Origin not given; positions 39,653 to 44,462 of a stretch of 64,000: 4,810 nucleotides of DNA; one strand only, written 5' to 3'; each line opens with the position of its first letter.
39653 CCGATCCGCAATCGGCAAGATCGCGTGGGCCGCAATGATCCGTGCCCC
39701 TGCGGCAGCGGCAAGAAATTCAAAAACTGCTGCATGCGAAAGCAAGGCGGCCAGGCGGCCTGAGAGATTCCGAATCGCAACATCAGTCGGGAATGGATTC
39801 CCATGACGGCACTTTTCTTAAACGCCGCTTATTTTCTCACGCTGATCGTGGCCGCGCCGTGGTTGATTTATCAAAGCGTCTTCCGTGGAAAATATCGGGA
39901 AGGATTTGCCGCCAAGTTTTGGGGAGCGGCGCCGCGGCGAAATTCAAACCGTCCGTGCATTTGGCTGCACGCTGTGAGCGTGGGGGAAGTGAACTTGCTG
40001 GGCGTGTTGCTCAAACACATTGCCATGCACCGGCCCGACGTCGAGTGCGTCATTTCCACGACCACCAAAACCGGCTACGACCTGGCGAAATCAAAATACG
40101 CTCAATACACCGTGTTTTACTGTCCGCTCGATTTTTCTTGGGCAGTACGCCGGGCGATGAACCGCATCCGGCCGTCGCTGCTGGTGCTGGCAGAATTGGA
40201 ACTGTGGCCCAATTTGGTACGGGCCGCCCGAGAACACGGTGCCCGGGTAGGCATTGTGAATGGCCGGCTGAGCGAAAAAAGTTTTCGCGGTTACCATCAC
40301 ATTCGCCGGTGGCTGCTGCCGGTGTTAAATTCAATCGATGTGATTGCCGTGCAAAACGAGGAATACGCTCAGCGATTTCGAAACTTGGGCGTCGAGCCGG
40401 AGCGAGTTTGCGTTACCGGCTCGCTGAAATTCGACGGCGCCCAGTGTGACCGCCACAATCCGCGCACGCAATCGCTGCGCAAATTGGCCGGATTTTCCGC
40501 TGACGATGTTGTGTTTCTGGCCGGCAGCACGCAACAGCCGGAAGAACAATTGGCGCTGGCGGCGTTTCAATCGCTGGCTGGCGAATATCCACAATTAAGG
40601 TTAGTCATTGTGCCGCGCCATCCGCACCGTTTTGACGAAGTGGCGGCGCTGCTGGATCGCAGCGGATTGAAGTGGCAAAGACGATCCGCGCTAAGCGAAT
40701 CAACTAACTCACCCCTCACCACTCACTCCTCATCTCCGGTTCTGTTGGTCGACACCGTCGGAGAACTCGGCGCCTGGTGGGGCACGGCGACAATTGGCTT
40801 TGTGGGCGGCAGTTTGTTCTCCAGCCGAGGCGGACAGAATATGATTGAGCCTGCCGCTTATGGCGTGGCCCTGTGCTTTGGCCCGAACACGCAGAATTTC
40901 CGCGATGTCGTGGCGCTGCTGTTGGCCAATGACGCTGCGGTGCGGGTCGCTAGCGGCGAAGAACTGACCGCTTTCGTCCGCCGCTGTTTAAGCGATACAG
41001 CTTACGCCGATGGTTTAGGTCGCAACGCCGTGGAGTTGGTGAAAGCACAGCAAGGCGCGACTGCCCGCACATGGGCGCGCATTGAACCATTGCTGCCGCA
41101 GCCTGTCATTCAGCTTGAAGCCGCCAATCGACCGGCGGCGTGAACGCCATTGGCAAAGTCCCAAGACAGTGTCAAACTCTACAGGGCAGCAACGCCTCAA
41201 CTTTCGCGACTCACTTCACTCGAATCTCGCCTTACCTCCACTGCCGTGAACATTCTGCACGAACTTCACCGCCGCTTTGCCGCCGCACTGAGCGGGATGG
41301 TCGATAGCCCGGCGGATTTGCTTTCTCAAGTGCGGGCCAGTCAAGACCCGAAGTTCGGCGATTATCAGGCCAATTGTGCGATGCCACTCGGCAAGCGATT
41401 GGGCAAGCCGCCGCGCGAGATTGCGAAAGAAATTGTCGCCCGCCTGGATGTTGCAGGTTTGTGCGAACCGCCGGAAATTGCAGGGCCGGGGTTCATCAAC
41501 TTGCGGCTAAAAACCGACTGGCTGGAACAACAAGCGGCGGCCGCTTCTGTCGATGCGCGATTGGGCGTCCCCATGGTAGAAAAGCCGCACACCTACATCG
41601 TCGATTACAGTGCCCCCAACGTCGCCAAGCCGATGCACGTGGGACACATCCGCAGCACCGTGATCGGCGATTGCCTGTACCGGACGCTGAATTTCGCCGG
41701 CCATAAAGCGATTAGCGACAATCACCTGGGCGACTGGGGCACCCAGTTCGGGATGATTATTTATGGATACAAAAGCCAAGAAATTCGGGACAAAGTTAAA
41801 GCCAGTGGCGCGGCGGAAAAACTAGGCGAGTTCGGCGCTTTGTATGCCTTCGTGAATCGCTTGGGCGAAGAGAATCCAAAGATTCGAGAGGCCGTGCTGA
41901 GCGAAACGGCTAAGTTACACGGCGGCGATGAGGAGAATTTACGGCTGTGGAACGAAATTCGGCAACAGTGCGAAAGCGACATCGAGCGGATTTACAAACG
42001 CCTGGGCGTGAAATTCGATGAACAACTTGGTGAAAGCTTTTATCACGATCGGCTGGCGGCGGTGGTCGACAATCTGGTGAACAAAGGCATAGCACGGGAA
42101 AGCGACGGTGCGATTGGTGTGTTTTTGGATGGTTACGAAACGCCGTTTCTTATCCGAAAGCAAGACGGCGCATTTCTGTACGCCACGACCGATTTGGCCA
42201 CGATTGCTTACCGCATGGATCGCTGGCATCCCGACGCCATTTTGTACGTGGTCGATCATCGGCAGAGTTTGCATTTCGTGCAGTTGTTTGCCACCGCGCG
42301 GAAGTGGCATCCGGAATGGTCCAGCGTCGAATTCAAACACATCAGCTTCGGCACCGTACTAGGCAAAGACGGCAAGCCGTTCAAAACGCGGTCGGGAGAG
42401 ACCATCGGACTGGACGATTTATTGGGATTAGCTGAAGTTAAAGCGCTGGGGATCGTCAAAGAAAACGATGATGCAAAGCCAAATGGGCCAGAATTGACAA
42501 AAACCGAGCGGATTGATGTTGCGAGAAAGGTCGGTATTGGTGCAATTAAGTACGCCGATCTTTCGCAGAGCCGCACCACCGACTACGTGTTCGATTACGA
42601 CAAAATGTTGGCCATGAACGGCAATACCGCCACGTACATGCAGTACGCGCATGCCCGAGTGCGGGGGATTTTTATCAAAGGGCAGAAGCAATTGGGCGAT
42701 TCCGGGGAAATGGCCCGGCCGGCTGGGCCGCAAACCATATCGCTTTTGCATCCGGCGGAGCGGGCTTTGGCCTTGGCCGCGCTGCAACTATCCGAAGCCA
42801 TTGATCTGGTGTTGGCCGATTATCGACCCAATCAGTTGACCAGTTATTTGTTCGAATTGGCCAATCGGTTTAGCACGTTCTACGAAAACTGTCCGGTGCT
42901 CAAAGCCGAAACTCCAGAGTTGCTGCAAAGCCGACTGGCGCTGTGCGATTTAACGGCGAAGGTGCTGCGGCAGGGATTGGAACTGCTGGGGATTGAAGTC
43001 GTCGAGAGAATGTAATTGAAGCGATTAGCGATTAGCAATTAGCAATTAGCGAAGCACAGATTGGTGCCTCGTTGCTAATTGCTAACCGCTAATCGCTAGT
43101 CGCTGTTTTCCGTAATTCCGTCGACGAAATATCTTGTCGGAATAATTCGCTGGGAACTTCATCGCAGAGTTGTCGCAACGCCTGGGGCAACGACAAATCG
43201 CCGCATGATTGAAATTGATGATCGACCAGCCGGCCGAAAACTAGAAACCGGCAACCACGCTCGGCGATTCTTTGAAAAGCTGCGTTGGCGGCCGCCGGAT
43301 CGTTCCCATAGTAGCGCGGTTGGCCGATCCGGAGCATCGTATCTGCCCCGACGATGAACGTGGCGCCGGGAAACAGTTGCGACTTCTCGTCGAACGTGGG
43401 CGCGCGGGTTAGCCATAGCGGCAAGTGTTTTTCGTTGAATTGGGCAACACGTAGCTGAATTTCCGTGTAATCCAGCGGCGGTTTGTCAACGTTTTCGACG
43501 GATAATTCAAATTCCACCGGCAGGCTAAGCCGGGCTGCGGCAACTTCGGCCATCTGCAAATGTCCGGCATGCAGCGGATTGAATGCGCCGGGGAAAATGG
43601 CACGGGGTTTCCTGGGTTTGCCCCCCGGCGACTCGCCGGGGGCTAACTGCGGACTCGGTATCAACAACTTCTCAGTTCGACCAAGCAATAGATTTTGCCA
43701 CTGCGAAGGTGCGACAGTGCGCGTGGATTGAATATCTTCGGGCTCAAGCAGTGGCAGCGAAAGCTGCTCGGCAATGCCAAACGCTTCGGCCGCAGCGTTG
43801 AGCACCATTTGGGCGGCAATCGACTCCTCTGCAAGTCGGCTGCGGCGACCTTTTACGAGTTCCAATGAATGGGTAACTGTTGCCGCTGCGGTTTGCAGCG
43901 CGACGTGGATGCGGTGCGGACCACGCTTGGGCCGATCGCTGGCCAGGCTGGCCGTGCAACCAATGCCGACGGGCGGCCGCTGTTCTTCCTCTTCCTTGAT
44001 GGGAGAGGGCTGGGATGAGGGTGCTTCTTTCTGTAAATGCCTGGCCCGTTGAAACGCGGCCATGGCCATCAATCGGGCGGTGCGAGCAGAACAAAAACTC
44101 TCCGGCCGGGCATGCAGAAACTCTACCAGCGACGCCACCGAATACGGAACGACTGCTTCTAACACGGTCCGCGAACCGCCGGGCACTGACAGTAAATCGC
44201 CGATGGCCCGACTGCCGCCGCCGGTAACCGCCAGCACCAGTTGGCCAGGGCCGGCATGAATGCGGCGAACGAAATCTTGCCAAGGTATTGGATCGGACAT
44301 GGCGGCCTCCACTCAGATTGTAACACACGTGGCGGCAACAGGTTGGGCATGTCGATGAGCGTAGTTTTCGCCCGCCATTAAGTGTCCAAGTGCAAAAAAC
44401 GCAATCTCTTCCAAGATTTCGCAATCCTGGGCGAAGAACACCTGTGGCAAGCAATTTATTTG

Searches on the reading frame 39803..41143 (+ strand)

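Call 62: search_protein_families(library=pfam, proteins=[window:39803-41143:+], max_evalue=0.001)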
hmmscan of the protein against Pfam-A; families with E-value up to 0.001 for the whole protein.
window:39803-41143:+ (446 aa): 2 families
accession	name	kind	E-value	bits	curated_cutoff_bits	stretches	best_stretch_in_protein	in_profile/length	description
PF04413.22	Glycos_transf_N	-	4.8e-58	196.1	23.9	1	44-211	11-178/179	3-Deoxy-D-manno-octulosonic-acid transferase (kdotransferase)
PF13579.12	Glyco_trans_4_4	-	0.00025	21.8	29.7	1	108-204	56-154/158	Glycosyl transferase 4-like domain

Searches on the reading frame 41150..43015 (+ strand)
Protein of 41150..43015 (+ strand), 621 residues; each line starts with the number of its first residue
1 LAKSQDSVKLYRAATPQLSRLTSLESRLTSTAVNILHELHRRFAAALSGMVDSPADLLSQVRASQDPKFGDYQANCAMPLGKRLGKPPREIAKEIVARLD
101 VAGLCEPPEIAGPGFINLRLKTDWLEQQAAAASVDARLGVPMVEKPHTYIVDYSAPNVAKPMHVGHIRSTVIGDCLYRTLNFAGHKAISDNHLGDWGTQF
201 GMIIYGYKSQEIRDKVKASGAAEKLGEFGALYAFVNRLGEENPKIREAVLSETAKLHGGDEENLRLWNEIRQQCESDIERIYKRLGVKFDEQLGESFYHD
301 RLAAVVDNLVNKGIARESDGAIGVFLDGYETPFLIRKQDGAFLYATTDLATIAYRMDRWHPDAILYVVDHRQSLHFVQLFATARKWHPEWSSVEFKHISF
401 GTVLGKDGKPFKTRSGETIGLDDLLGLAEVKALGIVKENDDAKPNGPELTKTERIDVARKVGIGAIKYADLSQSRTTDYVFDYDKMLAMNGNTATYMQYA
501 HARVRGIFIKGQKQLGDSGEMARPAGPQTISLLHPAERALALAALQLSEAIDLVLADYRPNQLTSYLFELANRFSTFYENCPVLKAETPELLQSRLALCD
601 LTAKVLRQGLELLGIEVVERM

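Call 62: search_protein_families(library=pfam, proteins=[window:41150-43015:+], max_evalue=0.001)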
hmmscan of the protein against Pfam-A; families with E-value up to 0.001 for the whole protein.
window:41150-43015:+ (621 aa): 3 families
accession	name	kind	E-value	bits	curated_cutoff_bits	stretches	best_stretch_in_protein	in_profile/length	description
PF00750.26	tRNA-synt_1d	-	3.1e-96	322.8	23.3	1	143-483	16-349/349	tRNA synthetases class I (R), catalytic domain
PF05746.21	DALR_1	-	1.3e-32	112.7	22.3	1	497-621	1-117/117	DALR anticodon binding domain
PF03485.21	Arg_tRNA_synt_N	-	2e-21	76.8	21.5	1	38-120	2-85/85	Arginyl tRNA synthetase N terminal domain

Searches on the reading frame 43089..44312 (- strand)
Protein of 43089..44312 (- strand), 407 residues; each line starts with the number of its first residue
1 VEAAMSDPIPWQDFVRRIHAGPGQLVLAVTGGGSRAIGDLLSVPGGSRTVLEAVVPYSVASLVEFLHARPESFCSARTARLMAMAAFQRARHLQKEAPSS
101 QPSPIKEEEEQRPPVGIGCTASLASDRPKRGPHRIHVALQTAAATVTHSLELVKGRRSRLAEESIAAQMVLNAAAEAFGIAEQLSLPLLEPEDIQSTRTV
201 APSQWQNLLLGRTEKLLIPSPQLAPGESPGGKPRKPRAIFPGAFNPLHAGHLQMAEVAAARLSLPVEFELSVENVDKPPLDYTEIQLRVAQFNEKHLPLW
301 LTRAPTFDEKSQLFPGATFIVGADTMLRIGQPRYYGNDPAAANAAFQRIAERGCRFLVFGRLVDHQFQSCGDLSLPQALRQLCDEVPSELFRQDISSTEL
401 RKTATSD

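Call 62: search_protein_families(library=pfam, proteins=[window:43089-44312:-], max_evalue=0.001)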
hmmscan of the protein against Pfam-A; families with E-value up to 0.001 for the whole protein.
window:43089-44312:- (407 aa): 1 family
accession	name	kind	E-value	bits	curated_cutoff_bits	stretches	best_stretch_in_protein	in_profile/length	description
PF01467.32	CTP_transf_like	-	9e-07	29.6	21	1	239-402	1-132/133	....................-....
